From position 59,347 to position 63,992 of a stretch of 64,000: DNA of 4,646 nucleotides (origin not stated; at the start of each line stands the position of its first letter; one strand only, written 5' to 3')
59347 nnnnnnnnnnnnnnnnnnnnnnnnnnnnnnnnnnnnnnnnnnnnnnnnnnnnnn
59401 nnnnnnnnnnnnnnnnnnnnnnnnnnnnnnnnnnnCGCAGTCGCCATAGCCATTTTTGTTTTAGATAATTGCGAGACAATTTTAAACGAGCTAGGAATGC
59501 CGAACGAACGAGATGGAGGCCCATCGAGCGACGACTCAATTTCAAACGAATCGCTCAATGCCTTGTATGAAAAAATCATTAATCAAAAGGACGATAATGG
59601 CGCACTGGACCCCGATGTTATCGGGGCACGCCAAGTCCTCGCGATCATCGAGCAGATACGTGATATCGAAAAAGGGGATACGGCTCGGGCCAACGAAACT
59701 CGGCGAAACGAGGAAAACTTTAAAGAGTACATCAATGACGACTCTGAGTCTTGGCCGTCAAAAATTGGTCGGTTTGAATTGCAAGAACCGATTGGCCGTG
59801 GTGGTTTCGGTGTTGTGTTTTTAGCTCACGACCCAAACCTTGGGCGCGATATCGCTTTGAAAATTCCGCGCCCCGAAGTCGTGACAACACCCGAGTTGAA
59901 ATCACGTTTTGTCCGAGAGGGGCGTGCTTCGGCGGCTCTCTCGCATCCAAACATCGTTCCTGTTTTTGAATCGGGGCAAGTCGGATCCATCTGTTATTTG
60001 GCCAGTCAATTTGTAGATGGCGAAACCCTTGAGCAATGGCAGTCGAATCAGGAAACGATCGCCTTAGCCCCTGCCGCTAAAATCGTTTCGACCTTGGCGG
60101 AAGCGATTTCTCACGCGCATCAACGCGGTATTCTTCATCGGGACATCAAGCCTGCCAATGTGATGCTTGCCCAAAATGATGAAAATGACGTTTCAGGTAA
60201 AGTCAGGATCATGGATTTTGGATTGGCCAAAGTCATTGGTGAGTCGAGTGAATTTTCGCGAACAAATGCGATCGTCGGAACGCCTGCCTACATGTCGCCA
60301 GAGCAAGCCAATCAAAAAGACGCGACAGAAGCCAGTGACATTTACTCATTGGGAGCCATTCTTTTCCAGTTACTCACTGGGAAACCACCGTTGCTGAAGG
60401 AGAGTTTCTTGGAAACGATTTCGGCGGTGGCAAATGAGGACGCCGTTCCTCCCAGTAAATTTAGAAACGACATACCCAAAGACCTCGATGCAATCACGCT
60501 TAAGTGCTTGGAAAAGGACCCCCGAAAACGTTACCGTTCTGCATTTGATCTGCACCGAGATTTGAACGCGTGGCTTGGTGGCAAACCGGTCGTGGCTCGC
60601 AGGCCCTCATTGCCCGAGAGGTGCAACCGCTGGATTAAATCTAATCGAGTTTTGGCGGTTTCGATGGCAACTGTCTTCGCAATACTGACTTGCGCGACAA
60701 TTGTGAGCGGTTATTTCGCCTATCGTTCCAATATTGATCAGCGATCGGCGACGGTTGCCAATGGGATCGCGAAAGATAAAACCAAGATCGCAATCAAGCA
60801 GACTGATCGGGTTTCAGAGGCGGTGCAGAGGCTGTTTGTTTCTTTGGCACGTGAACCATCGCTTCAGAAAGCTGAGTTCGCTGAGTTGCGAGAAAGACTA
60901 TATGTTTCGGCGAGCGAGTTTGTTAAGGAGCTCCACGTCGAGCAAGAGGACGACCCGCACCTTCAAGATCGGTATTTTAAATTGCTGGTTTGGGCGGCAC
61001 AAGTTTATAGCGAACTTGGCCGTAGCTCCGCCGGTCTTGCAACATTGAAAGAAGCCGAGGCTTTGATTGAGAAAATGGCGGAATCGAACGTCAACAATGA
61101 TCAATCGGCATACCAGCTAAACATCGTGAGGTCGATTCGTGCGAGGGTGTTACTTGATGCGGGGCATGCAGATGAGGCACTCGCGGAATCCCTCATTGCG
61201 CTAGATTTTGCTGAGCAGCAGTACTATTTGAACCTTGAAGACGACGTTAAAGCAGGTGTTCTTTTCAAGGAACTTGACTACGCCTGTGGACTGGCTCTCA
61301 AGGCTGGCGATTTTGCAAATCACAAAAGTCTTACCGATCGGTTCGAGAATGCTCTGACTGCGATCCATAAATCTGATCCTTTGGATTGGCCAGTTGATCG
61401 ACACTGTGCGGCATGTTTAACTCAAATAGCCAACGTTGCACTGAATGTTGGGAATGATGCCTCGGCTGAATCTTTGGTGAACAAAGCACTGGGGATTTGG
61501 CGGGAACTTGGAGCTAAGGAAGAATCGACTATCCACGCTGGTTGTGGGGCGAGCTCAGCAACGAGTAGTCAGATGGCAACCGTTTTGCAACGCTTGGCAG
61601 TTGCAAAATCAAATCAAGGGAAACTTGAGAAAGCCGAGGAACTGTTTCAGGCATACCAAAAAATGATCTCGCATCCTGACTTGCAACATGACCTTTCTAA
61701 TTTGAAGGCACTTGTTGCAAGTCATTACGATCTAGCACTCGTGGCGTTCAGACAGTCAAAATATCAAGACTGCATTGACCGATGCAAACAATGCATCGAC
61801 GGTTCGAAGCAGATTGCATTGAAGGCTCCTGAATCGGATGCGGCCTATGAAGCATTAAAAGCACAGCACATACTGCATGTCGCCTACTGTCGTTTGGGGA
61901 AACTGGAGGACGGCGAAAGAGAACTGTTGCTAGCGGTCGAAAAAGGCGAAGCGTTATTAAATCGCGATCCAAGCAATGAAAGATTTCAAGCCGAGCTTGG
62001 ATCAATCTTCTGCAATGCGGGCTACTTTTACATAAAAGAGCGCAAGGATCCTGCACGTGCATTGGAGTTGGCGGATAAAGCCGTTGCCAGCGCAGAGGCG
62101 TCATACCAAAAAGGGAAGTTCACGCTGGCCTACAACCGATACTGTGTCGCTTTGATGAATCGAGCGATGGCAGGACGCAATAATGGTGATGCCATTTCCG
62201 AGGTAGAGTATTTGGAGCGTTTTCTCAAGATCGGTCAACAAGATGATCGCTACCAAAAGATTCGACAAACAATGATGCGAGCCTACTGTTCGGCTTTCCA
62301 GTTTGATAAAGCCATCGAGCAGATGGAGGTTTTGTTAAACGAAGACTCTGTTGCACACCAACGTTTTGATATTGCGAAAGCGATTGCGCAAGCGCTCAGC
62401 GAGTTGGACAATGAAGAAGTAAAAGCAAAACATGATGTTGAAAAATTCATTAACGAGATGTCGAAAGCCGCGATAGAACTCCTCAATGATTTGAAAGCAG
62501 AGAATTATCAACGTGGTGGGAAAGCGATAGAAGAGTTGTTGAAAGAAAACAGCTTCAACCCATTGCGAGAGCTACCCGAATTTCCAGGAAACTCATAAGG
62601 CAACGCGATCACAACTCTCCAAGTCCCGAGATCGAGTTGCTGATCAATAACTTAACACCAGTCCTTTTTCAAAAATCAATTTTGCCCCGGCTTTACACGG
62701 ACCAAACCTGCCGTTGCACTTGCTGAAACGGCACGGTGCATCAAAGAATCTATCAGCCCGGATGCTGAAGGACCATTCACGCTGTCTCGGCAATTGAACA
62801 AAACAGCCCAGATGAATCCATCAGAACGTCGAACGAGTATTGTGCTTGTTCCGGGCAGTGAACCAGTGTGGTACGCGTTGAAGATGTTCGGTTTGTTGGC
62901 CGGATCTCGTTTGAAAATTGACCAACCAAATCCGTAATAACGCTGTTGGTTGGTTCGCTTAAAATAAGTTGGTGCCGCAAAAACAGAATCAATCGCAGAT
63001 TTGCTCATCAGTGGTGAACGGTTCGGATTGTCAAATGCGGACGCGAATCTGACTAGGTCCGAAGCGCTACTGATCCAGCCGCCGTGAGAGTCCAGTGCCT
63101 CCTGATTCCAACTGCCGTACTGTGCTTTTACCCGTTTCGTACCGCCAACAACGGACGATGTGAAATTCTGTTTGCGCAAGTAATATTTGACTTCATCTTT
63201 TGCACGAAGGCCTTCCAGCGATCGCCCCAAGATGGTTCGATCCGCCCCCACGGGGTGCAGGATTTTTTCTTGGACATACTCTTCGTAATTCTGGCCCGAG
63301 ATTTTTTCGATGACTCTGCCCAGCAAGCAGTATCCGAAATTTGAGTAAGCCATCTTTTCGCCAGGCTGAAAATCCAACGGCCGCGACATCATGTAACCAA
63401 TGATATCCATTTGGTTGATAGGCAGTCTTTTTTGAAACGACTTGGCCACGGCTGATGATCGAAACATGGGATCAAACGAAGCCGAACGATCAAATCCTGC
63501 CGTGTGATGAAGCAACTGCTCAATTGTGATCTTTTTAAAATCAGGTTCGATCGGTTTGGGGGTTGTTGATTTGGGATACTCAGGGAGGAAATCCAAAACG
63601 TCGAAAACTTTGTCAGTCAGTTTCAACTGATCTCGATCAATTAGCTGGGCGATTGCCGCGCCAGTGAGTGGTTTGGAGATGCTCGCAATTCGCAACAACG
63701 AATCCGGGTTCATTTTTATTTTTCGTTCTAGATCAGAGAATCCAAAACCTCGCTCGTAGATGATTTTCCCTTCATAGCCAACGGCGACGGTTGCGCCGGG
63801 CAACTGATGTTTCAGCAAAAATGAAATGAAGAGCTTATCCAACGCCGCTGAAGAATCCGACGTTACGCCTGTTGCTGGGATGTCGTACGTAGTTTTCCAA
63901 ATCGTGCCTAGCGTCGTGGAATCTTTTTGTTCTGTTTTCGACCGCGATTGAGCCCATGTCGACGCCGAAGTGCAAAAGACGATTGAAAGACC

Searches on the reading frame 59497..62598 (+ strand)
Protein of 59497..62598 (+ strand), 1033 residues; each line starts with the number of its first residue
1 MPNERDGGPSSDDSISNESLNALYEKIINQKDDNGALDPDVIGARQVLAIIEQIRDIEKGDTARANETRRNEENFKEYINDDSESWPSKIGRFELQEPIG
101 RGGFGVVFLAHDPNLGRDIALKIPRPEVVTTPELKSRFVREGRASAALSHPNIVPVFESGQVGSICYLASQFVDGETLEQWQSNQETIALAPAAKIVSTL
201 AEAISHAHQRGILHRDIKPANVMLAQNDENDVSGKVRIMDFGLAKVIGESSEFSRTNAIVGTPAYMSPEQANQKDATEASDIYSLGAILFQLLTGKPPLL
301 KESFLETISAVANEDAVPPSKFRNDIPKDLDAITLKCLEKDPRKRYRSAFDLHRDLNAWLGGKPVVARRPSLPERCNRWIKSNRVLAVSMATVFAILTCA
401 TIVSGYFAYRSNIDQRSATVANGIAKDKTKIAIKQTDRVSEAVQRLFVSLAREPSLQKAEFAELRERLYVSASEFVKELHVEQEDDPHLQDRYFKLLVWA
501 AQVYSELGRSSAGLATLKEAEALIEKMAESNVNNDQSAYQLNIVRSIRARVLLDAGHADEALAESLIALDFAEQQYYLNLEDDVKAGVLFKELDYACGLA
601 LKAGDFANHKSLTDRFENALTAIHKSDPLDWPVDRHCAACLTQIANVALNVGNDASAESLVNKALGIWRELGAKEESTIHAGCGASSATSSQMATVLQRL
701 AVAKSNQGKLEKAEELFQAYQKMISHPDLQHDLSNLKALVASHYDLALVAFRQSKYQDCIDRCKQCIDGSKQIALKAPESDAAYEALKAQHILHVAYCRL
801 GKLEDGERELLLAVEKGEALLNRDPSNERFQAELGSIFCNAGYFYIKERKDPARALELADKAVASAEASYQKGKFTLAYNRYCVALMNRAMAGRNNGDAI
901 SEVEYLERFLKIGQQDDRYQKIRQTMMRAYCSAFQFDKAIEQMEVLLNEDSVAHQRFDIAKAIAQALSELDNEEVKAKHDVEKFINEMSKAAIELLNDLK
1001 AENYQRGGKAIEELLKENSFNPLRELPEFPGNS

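Call 85: search_protein_families(library=pfam, proteins=[window:59497-62598:+], max_evalue=0.00001)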
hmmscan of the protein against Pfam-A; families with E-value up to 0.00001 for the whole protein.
window:59497-62598:+ (1033 aa): 3 families
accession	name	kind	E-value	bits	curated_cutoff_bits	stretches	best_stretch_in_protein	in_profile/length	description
PF00069.31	Pkinase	-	1.8e-49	168.9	31.7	1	93-346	1-252/263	Protein kinase domain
PF07714.23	PK_Tyr_Ser-Thr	-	2.3e-28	99.6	23.1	1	94-346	2-249/258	Protein tyrosine and serine/threonine kinase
PF17667.7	Pkinase_fungal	-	5.2e-07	29.2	24.1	1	208-281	304-375/387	Fungal protein kinase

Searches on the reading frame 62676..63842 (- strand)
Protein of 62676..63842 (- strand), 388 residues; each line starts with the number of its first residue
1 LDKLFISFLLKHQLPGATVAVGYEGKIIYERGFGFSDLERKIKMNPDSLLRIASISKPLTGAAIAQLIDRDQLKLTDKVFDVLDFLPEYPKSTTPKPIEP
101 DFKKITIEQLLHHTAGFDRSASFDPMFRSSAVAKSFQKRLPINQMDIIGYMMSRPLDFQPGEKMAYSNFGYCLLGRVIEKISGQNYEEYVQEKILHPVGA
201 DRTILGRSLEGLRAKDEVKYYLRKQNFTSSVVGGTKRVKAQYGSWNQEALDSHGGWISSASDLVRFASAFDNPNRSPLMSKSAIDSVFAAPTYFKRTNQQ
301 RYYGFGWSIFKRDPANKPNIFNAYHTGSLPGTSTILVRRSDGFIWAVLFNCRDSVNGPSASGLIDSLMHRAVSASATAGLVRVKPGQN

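Call 85: search_protein_families(library=pfam, proteins=[window:62676-63842:-], max_evalue=0.00001)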
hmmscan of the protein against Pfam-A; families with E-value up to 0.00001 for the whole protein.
window:62676-63842:- (388 aa): 1 family
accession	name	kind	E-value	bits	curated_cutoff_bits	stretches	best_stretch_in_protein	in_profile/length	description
PF00144.29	Beta-lactamase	-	4.2e-58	197.5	27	1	2-356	2-316/329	Beta-lactamase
